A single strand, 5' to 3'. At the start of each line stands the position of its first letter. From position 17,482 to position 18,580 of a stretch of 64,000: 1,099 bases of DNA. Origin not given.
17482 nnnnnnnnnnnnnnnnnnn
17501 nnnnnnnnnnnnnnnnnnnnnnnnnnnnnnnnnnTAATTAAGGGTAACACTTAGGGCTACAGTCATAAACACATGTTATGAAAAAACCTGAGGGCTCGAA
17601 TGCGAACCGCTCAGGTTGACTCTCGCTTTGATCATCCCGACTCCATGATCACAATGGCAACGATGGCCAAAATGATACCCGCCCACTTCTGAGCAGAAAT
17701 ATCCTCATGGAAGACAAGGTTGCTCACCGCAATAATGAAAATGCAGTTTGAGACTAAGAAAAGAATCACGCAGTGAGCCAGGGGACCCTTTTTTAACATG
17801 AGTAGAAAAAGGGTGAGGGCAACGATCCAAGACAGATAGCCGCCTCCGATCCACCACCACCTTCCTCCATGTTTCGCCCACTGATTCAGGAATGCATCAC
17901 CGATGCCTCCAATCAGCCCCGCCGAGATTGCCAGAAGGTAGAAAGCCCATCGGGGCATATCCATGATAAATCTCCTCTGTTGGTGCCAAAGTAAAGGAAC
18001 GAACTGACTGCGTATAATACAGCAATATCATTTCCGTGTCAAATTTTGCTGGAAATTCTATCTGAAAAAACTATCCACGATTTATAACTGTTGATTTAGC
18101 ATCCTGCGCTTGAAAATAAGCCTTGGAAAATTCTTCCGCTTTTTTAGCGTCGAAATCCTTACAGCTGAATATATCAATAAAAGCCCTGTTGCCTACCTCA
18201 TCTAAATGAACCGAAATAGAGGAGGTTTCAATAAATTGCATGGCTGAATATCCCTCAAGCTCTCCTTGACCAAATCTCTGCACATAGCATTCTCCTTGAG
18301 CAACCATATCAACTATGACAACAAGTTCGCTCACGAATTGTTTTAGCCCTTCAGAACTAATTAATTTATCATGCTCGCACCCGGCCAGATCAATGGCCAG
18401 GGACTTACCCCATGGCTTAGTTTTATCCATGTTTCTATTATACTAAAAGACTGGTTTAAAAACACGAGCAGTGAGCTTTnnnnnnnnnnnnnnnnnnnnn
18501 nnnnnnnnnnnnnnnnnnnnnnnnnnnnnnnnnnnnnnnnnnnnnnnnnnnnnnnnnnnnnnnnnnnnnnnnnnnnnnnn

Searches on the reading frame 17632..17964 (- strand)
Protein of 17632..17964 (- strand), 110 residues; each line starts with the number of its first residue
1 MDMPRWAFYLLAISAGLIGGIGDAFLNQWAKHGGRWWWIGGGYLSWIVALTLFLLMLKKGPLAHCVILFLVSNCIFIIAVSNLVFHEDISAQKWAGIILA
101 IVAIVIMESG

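Call 17: search_protein_families(library=pfam, proteins=[window:17632-17964:-], max_evalue=0.01)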
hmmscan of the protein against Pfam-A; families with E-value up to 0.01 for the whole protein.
window:17632-17964:- (110 aa): 1 family
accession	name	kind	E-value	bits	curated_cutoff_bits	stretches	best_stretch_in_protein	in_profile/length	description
PF00892.27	EamA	-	2e-05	25.4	28.2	1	24-107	49-133/135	EamA-like transporter family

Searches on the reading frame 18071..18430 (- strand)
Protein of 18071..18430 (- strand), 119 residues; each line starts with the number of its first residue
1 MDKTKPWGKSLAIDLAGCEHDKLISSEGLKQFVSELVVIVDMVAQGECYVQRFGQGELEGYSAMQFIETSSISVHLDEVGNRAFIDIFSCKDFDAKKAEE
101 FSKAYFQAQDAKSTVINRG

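Call 17: search_protein_families(library=pfam, proteins=[window:18071-18430:-], max_evalue=0.01)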
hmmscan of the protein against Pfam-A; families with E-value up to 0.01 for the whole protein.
window:18071-18430:- (119 aa): 1 family
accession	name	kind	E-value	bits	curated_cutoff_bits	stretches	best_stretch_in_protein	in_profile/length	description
PF02675.21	AdoMet_dc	-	4.8e-18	65.9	25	1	11-119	2-107/107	S-adenosylmethionine decarboxylase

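Call 33: search_solved_structures(query=window:18071-18430:-, max_evalue=0.01, show_alignments=2)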
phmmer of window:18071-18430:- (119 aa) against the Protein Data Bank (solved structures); distinct sequences matched with E-value up to 0.01: 0.

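Call 53: search_protein_families(library=ncbifam, proteins=[window:18071-18430:-], max_evalue=0.001)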
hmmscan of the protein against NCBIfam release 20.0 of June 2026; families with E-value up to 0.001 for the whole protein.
window:18071-18430:- (119 aa): 1 family
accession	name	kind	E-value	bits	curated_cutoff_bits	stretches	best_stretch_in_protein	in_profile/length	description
TIGR03330.1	SAM_DCase_Bsu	equivalog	1.8e-09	37.9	75.65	1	7-119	3-112/112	adenosylmethionine decarboxylase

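Call 69: find_homologous_proteins(query=window:18071-18430:-, max_evalue=0.000001)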
Query window:18071-18430:- (119 aa): 565 proteins with E <= 0.000001 among 570 candidates; the best 120 are listed.
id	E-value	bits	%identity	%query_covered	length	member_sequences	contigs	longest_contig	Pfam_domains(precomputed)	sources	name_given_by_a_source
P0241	7.8e-69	247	95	100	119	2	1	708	PF02675.22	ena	-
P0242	2.7e-61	223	83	100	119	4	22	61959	PF02675.22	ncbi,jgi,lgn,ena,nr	ncbi:MAG: hypothetical protein A3E37_02800 [Candidatus Andersenbacteria bacterium RIFCSPHIGHO2_12_FU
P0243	4.7e-54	200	75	100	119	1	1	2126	PF02675.22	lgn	-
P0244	4.7e-53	196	78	96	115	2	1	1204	PF02675.22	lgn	-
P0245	1.0e-49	186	79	89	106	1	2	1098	PF02675.22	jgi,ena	-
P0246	1.7e-49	185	69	99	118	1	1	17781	PF02675.22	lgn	-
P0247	2.1e-46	175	67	99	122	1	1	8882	PF02675.22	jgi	jgi:S-adenosylmethionine/arginine decarboxylase-like enzyme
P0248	3.3e-46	174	65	99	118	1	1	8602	PF02675.22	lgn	-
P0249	4.9e-46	174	68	98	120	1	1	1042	PF02675.22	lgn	-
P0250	1.4e-45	172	71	91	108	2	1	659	PF02675.22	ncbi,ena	-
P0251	4.1e-45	171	64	99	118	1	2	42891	PF02675.22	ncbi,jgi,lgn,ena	-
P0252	6.0e-45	170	67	100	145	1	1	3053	PF02675.22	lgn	-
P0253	1.9e-44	169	64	99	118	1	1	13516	PF02675.22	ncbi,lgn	-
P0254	2.5e-44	168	64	98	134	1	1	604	PF02675.22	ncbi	-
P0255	3.7e-44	168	65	99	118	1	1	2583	PF02675.22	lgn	-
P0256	4.0e-44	168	65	99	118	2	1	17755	PF02675.22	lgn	-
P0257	4.7e-44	167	64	99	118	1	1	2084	PF02675.22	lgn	-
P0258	4.8e-44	167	64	98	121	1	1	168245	PF02675.22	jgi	jgi:S-adenosylmethionine/arginine decarboxylase-like enzyme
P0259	5.4e-44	167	67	94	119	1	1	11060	PF02675.22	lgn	-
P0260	1.1e-43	166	64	99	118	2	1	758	PF02675.22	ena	-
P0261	1.2e-43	166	65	96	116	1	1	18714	PF02675.22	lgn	-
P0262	1.2e-43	166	65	99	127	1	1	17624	PF02675.22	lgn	-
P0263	1.4e-43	166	63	99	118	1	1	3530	PF02675.22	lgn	-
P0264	1.9e-43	165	65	96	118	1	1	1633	PF02675.22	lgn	-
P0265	2.9e-43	165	63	99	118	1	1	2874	PF02675.22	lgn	-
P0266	3.2e-43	165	58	99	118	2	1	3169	PF02675.22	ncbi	-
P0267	4.6e-43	164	64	99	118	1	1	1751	PF02675.22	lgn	-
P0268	4.7e-43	164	64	99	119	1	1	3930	PF02675.22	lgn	-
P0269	6.5e-43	164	65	94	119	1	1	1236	PF02675.22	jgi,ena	-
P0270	1.5e-42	163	64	99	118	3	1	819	PF02675.22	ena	-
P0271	1.8e-42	162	64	96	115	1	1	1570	PF02675.22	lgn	-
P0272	2.0e-42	162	64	94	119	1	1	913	PF02675.22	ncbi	-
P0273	2.2e-42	162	65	95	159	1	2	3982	PF02675.22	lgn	-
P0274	2.5e-42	162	66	97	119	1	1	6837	PF02675.22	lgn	-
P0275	3.2e-42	162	62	99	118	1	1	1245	PF02675.22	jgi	jgi:S-adenosylmethionine/arginine decarboxylase-like enzyme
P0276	3.6e-42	161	65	95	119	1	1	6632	PF02675.22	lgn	-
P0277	3.8e-42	161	62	96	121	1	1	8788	PF02675.22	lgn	-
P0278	4.5e-42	161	62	97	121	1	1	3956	PF02675.22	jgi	jgi:S-adenosylmethionine/arginine decarboxylase-like enzyme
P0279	7.0e-42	160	62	99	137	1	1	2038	PF02675.22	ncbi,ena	-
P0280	7.1e-42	160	61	99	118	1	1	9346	PF02675.22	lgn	-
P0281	9.2e-42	160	66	94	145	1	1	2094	PF02675.22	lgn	-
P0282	9.6e-42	160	63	99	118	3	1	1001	PF02675.22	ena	-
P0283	1.0e-41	160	61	99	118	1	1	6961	PF02675.22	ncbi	-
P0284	2.1e-41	159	63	95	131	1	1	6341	PF02675.22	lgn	-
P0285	2.8e-41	158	63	97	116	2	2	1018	PF02675.22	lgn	-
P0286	3.6e-41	158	60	98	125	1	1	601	PF02675.22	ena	-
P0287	4.6e-41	158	61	99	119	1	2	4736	PF02675.22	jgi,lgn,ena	-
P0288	4.7e-41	158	62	99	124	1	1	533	PF02675.22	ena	-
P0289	4.7e-41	158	65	94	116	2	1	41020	PF02675.22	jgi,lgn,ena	-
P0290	5.2e-41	158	63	94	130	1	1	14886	PF02675.22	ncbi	-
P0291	7.1e-41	157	63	94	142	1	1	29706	PF02675.22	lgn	-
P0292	1.3e-40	156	64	94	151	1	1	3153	PF02675.22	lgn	-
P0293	1.5e-40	156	64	94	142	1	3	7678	PF02675.22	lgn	-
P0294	2.4e-40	155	60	98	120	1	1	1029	PF02675.22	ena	-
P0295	2.5e-40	155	65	94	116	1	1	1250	PF02675.22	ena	-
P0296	2.7e-40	155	62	94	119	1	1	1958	PF02675.22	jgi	jgi:S-adenosylmethionine/arginine decarboxylase-like enzyme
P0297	2.7e-40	155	64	94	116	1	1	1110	PF02675.22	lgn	-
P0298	2.8e-40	155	66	94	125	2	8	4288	PF02675.22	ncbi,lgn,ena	-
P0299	3.0e-40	155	59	99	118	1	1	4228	PF02675.22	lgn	-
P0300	3.0e-40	155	61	94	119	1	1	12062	PF02675.22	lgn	-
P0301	3.2e-40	155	64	95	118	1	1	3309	PF02675.22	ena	-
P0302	3.3e-40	155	62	96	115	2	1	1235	PF02675.22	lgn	-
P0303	4.6e-40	155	57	99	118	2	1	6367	PF02675.22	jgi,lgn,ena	-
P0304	5.5e-40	154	61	96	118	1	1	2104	PF02675.22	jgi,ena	-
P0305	6.1e-40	154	61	96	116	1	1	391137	PF02675.22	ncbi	-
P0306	6.3e-40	154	63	94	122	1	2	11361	PF02675.22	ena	-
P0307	7.7e-40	154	62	94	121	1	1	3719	PF02675.22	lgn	-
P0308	9.6e-40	154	63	94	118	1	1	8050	PF02675.22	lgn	-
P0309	1.2e-39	153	61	96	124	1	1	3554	PF02675.22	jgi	jgi:S-adenosylmethionine/arginine decarboxylase-like enzyme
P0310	1.3e-39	153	63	96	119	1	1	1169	PF02675.22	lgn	-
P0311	1.3e-39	153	61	96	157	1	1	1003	PF02675.22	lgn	-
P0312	1.4e-39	153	65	87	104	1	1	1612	PF02675.22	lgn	-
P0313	1.5e-39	153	62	96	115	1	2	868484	PF02675.22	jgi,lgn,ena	-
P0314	1.8e-39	153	59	97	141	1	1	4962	PF02675.22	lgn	-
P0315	1.8e-39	153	62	97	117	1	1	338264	PF02675.22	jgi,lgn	-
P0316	1.9e-39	153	60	99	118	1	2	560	PF02675.22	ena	-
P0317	2.4e-39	152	58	97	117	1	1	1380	PF02675.22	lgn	-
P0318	2.6e-39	152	64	90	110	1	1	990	PF02675.22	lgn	-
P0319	2.7e-39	152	65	96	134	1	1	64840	PF02675.22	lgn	-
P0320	4.8e-39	151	63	94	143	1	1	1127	PF02675.22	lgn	-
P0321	5.2e-39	151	61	97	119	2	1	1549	PF02675.22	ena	-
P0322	8.1e-39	151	61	91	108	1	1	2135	PF02675.22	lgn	-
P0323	9.2e-39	150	60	96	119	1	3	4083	PF02675.22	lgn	-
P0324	9.6e-39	150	59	96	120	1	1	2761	PF02675.22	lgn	-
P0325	1.6e-38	150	57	98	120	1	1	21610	PF02675.22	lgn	-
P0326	1.7e-38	150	60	99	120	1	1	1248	PF02675.22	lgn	-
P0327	1.7e-38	150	59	96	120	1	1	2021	PF02675.22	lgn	-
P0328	1.9e-38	149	61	96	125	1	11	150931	PF02675.22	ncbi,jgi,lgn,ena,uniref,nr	ncbi:MAG: hypothetical protein A3D99_00965 [Candidatus Andersenbacteria bacterium RIFCSPHIGHO2_12_FU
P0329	2.1e-38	149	60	94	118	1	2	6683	PF02675.22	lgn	-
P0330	2.7e-38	149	57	99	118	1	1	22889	PF02675.22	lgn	-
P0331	4.8e-38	148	59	96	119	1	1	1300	PF02675.22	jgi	jgi:S-adenosylmethionine/arginine decarboxylase-like enzyme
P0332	5.2e-38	148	58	99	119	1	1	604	PF02675.22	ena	-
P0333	5.2e-38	148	58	99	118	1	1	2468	PF02675.22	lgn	-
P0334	7.4e-38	147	63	94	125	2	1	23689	PF02675.22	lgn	-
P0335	8.7e-38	147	58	96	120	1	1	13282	PF02675.22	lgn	-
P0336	8.7e-38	147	61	96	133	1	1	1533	PF02675.22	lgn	-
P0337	1.0e-37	147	63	94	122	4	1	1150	PF02675.22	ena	-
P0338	1.1e-37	147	58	97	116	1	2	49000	PF02675.22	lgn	-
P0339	1.1e-37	147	60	99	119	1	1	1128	PF02675.22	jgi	jgi:S-adenosylmethionine/arginine decarboxylase-like enzyme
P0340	1.3e-37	147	60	97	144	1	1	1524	PF02675.22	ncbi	ncbi:MAG: S-adenosylmethionine decarboxylase, partial [Candidatus Andersenbacteria bacterium]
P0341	1.4e-37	147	62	96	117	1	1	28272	PF02675.22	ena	-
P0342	1.4e-37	147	61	94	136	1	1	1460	PF02675.22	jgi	jgi:S-adenosylmethionine/arginine decarboxylase-like enzyme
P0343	1.7e-37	146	57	98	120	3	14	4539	PF02675.22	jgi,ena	-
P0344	2.7e-37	146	57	98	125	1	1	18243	PF02675.22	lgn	-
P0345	2.7e-37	146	55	96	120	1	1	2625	PF02675.22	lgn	-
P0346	2.9e-37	146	62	91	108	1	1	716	PF02675.22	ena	-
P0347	3.0e-37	146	59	97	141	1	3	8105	PF02675.22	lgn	-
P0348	3.3e-37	145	58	99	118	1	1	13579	PF02675.22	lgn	-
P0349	4.3e-37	145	57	99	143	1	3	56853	PF02675.22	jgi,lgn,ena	-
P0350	4.9e-37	145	57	95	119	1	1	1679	PF02675.22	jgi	jgi:S-adenosylmethionine/arginine decarboxylase-like enzyme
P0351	5.8e-37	145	56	96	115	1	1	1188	PF02675.22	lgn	-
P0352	5.9e-37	145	61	96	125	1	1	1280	PF02675.22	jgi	jgi:S-adenosylmethionine/arginine decarboxylase-like enzyme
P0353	6.0e-37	145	56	99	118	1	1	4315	PF02675.22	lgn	-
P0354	6.0e-37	145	61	94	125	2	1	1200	PF02675.22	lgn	-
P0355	6.9e-37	144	58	99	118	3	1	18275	PF02675.22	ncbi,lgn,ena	-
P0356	7.0e-37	144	59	95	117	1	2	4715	PF02675.22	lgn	-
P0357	7.5e-37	144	61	94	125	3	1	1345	PF02675.22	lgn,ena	-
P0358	1.0e-36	144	58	99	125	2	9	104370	PF02675.22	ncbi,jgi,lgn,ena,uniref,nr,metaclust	ncbi:MAG: hypothetical protein A3D99_03375 [Candidatus Andersenbacteria bacterium RIFCSPHIGHO2_12_FU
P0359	1.1e-36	144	56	96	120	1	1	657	PF02675.22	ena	-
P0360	1.4e-36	143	60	99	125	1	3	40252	PF02675.22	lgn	-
